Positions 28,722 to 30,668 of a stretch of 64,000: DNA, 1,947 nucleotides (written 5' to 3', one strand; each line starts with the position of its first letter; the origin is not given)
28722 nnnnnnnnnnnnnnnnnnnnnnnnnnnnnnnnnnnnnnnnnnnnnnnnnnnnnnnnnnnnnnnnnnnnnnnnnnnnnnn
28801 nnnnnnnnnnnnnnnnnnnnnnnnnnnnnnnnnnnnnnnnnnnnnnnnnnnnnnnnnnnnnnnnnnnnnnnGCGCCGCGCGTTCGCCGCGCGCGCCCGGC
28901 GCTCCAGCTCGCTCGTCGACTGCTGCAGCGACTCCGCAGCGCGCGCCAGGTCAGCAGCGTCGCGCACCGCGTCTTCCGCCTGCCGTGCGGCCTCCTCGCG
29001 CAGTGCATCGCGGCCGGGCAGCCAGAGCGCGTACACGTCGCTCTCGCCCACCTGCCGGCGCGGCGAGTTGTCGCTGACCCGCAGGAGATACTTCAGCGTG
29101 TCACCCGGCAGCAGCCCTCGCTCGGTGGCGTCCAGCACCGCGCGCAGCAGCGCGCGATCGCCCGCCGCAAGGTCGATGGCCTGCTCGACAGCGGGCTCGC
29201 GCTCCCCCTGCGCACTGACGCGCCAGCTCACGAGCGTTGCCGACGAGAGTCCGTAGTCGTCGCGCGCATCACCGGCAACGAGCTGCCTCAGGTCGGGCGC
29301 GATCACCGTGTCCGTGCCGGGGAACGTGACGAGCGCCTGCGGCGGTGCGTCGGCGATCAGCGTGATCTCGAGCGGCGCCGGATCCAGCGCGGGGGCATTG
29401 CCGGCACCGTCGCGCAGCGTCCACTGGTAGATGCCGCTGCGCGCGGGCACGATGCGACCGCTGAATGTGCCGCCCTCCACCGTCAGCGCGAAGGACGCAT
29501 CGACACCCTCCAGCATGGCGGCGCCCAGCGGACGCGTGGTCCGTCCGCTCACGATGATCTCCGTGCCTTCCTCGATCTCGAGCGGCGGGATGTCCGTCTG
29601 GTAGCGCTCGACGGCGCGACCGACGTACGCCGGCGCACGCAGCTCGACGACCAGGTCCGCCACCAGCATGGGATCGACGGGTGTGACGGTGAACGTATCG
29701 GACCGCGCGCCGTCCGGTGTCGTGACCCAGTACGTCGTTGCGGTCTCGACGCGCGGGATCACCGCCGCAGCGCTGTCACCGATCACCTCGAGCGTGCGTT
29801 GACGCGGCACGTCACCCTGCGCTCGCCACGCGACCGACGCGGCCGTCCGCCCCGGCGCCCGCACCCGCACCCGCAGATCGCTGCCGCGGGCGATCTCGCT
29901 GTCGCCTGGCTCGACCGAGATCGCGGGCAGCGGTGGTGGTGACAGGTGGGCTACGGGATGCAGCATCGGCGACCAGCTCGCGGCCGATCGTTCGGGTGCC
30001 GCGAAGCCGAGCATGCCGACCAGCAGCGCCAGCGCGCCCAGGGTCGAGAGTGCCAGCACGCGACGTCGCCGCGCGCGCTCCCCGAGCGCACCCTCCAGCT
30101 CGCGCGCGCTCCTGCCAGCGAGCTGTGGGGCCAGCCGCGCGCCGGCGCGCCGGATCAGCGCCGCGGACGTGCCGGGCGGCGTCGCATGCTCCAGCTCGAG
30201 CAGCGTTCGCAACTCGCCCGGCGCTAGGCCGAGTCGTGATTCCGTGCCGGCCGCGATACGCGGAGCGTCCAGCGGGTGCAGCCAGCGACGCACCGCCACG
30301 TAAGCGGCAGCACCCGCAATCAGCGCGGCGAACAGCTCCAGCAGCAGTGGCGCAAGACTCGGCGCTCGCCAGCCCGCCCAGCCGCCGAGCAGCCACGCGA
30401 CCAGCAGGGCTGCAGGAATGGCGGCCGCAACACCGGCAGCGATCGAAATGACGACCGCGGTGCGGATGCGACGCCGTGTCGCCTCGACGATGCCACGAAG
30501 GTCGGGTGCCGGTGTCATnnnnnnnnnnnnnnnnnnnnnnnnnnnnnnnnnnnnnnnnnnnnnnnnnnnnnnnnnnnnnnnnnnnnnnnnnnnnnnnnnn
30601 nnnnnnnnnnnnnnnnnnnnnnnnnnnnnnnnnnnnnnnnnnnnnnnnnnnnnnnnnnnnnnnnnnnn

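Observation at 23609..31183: Four-gene envelope cluster of unknown function: DUF4159-like / 1268-aa DUF4175-like giant / TPR protein / secreted 419-aa protein, without the MoxR-vWA partners I would expect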

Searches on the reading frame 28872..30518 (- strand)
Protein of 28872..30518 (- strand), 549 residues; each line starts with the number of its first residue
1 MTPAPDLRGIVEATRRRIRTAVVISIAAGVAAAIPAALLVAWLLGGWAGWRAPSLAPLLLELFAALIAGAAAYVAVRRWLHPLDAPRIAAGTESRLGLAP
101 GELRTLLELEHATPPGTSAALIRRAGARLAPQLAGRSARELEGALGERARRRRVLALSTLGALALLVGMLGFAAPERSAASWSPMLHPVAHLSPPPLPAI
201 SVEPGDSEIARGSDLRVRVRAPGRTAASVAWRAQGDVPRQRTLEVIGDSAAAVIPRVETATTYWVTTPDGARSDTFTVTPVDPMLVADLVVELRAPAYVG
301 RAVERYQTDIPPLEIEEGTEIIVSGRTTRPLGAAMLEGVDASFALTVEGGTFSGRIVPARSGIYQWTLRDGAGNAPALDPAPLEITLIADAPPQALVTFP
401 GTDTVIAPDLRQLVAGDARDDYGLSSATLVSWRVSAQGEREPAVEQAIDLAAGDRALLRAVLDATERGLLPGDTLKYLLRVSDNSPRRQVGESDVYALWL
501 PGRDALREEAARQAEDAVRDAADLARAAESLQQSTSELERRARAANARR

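Call 9: search_protein_families(library=pfam, proteins=[window:28872-30518:-], max_evalue=10)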
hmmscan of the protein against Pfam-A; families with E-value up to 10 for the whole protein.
seq(549 aa): 1 family
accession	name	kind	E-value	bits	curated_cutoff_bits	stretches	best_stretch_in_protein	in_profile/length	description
PF13927.12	Ig_3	-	0.22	12.5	30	1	198-256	2-63/78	Immunoglobulin domain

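Call 11: find_homologous_proteins(query=window:28872-30518:-)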
Query seq(549 aa) (549 aa): 9 proteins with E <= 0.001 among 8000 candidates.
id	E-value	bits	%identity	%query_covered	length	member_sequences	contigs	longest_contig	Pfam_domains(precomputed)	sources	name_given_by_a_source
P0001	1.2e-278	943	81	98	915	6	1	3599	-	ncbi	ncbi:MAG: hypothetical protein ACYC28_14670, partial [Longimicrobiales bacterium]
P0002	2.9e-183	629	78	70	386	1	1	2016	-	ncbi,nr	ncbi:MAG TPA: hypothetical protein VFZ00_20020, partial [Solirubrobacter sp.]|nr:hypothetical protei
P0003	6.8e-152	525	50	100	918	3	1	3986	-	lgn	-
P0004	7.9e-144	499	50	91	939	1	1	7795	-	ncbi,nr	ncbi:MAG: hypothetical protein IRZ00_10015, partial [Gemmatimonadetes bacterium]|nr:hypothetical pro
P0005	7.1e-142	492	47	98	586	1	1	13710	-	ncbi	ncbi:MAG: hypothetical protein WD054_05740, partial [Gemmatimonadota bacterium]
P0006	3.3e-139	483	47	98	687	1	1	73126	-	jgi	jgi:hypothetical protein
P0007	1.0e-123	432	49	85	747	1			-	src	-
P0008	3.1e-112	394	44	91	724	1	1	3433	-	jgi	jgi:hypothetical protein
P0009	5.8e-24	103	38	36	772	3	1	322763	-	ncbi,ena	-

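Call 24: find_encoding_contigs(protein=P0009, flank=10000, max_places=2)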
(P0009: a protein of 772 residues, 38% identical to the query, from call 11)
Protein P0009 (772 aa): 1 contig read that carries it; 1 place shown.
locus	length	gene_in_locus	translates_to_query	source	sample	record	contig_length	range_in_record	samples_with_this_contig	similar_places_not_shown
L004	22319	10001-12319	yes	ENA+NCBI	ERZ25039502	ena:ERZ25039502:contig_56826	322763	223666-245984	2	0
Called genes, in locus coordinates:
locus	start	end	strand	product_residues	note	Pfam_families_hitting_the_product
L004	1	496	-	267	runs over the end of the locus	PF02596:DUF169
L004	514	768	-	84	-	PF03144:GTP_EFTU_D2 (weak)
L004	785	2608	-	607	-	PF03706:LPG_synthase_TM, PF00288:GHMP_kinases_N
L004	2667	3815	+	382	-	-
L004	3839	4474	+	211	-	-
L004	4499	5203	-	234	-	PF03740:PdxJ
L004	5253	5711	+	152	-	-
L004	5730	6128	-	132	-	PF00903:Glyoxalase, PF13468:Glyoxalase_3 (weak), PF13669:Glyoxalase_4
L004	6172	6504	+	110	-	PF00085:Thioredoxin, PF14595:Thioredoxin_9 (weak), PF13098:Thioredoxin_2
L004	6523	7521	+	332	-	-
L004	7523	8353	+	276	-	PF00590:TP_methylase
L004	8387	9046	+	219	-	PF13709:DUF4159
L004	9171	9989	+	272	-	-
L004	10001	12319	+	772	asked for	-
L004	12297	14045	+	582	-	PF14559:TPR_19 (faint), PF09976:TPR_21 (weak)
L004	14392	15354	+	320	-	-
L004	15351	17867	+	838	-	PF04002:RadC (faint), PF00270:DEAD (faint), PF13307:Helicase_C_2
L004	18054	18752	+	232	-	-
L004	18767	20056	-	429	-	PF00749:tRNA-synt_1c, PF19269:Anticodon_2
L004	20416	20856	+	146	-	-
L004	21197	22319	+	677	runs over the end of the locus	PF00982:Glyco_transf_20, PF02358:Trehalose_PPase (weak)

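Call 41: search_protein_representatives(alignment_id=A1)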
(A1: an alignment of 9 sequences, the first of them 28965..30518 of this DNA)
Query: 9 sequences, 518 profile positions. Proteins with E-value up to 0.001 (for the whole library): 7378; up to 1e-10: 3262; up to 1e-30: 308. The best 150 are listed.
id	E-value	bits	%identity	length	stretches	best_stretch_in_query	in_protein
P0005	6.2e-238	807.0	-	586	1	1-518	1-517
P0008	8.9e-213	724.0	-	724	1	19-518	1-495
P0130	2.0e-210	716.2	-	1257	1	1-517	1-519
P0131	2.0e-207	706.3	-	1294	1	1-517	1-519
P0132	3.6e-204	695.6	-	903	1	9-517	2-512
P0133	6.6e-204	694.7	-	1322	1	1-517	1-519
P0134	2.8e-199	679.4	-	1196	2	2-518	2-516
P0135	6.7e-196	668.3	-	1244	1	1-516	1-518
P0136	1.0e-195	667.7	-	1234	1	5-517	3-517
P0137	2.7e-195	666.3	-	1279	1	1-516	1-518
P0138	7.1e-195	664.9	-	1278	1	1-517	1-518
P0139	9.7e-190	648.0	-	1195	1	1-518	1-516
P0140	1.1e-189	647.8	-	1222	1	4-517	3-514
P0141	1.6e-183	627.4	-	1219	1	1-517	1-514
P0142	2.4e-181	620.3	-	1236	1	1-516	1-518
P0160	1.5e-137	475.7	-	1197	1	14-516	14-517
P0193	2.8e-111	389.1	-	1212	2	7-338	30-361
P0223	6.6e-88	312.0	-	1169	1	13-515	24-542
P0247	4.5e-72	259.7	-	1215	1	19-517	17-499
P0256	7.4e-68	245.8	-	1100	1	31-518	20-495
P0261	4.6e-66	239.9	-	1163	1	9-517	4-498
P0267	4.6e-63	230.0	-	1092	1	34-516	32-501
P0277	2.2e-61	224.4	-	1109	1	7-514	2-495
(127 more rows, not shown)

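Call 43: search_protein_families(library=pfam, proteins=[P0160, P0193, P0223, P0247, P0256, P0261, P0267, P0277], max_evalue=0.01)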
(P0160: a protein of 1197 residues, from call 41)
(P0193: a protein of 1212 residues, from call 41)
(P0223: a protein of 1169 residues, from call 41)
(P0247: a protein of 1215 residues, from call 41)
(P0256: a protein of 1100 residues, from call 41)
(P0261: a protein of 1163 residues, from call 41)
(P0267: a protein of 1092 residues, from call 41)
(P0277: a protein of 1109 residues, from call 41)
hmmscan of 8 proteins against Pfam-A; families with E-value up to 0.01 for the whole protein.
P0160 (1197 aa): 1 family
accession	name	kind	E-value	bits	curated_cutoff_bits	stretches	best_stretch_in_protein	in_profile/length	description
PF13779.11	DUF4175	-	1.3e-12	47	27.3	1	295-542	193-427/825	Domain of unknown function (DUF4175)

P0193 (1212 aa): 1 family
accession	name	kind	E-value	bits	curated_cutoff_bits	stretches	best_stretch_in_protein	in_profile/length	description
PF13779.11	DUF4175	-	2.9e-06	26.1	27.3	1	286-611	187-430/825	Domain of unknown function (DUF4175)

P0223 (1169 aa): 0 families

P0247 (1215 aa): 1 family
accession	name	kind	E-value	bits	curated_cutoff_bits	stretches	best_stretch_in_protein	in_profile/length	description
PF17957.7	Big_7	-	0.00012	23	24.1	1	377-413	1-37/70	Bacterial Ig domain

P0256 (1100 aa): 0 families

P0261 (1163 aa): 1 family
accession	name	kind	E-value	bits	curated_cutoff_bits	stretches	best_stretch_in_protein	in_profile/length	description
PF17957.7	Big_7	-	3.8e-05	24.7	24.1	1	376-412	1-37/70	Bacterial Ig domain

P0267 (1092 aa): 0 families

P0277 (1109 aa): 1 family
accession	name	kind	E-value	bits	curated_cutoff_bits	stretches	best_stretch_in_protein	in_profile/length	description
PF17957.7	Big_7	-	0.0046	18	24.1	0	377-413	1-37/70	Bacterial Ig domain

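Call 57: find_encoding_contigs(protein=P0160, flank=10000, max_places=3)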
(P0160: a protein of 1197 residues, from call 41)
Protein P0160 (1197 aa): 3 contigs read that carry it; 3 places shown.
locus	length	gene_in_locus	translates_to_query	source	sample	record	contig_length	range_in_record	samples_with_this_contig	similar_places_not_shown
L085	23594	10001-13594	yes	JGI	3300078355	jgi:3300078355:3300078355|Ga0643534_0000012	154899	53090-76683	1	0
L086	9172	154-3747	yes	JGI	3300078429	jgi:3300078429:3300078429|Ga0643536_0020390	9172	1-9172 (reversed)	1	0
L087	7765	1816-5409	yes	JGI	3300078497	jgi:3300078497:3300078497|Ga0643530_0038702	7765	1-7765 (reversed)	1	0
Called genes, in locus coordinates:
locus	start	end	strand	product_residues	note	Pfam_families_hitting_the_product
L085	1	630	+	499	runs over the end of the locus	PF00587:tRNA-synt_2b, PF03129:HGTP_anticodon, PF09180:ProRS-C_1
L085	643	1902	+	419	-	PF00278:Orn_DAP_Arg_deC, PF01168:Ala_racemase_N (weak), PF02784:Orn_Arg_deC_N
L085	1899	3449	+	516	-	PF00117:GATase, PF07722:Peptidase_C26 (weak), PF02540:NAD_synthase (weak), PF03054:tRNA_Me_trans (faint), PF00958:GMP_synt_C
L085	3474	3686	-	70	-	-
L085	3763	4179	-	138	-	-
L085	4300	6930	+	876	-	PF02861:Clp_N, PF13191:AAA_16 (weak), PF00004:AAA, PF17871:AAA_lid_9, PF07724:AAA_2, PF00004:AAA, PF07728:AAA_5, PF10431:ClpB_D2-small, +6 more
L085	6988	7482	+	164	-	-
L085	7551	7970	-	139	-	PF00903:Glyoxalase, PF13468:Glyoxalase_3 (weak), PF13669:Glyoxalase_4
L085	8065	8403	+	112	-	PF00085:Thioredoxin, PF13098:Thioredoxin_2 (weak)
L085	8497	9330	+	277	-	PF00590:TP_methylase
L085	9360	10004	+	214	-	PF13709:DUF4159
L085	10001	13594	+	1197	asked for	PF13779:DUF4175 (weak)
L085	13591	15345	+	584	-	-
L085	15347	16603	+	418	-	-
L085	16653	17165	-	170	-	PF03168:LEA_2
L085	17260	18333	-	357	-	PF01370:Epimerase, PF02719:Polysacc_synt_2 (weak), PF04321:RmlD_sub_bind, PF05368:NmrA, PF01073:3Beta_HSD, PF13460:NAD_binding_10, PF16363:GDP_Man_Dehyd, PF07993:NAD_binding_4, +2 more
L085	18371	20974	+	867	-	PF04002:RadC (weak), PF00270:DEAD (weak), PF13307:Helicase_C_2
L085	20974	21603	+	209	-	PF01557:FAA_hydrolase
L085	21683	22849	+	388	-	PF00155:Aminotran_1_2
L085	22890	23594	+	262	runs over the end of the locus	-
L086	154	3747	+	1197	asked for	PF13779:DUF4175 (weak)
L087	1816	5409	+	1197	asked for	PF13779:DUF4175 (weak)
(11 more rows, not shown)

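Call 62: find_encoding_contigs(protein=P0277, flank=10000, max_places=2)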
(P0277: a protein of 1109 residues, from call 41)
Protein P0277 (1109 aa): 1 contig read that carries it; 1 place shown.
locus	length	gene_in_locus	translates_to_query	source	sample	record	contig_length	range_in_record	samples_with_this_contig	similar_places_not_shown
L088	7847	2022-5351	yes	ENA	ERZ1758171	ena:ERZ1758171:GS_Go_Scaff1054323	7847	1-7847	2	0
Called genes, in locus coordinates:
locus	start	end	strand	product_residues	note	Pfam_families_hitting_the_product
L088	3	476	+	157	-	?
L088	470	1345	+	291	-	PF00590:TP_methylase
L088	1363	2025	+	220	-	PF13709:DUF4159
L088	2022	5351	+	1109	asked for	-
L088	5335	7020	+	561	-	PF07719:TPR_2 (faint), PF13174:TPR_6 (faint), PF13428:TPR_14 (faint), PF13432:TPR_16 (faint), PF14559:TPR_19 (faint)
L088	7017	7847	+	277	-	?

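Call 63: find_encoding_contigs(protein=P0256, flank=10000, max_places=2)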
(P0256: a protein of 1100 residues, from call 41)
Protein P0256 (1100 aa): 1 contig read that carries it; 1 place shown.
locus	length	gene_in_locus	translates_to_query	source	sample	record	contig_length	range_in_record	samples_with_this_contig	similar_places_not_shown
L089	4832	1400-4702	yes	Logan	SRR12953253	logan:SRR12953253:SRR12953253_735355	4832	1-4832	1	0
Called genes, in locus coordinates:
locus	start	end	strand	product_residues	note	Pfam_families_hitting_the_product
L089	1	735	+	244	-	?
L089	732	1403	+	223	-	PF13709:DUF4159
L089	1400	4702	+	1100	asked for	-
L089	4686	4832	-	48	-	?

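Call 90: search_solved_structures(query=A1, max_evalue=10)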
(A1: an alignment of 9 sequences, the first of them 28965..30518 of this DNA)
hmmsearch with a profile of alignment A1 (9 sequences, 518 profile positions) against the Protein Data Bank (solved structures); distinct sequences matched with E-value up to 10: 7.
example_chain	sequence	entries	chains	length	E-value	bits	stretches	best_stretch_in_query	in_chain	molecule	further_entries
9c2d_S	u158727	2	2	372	1.5e-05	26.9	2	190-226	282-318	Tail protein | Putative tail protein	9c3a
9ncf_S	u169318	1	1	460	1.9e-05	26.6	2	187-233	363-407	Immunoglobulin-like domain protein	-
5o5g_A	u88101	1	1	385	0.042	15.6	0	192-236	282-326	Roundabout homolog 1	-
5ope_A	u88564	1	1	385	0.042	15.6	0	192-236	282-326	Roundabout homolog 1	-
8q6t_I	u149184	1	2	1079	0.078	14.7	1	209-258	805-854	Titin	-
3dmk_A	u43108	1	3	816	0.27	12.9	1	141-250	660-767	Down Syndrome Cell Adhesion Molecule (DSCAM) isoform 1.30.30, N-terminal eight Ig domains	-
5k8b_A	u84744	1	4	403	0.75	11.5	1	374-416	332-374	8-amino-3,8-dideoxy-alpha-D-manno-octulosonate transaminase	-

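Call 98: search_protein_families(library=ncbifam, proteins=[P0160], max_evalue=0.01)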
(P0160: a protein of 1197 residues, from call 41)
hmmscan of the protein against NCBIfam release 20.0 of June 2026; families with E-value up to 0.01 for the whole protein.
P0160 (1197 aa): 1 family
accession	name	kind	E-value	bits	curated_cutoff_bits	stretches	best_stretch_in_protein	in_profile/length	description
TIGR01198.1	pgl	equivalog_domain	0.0041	16.7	124.45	1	948-1012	39-103/234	6-phosphogluconolactonase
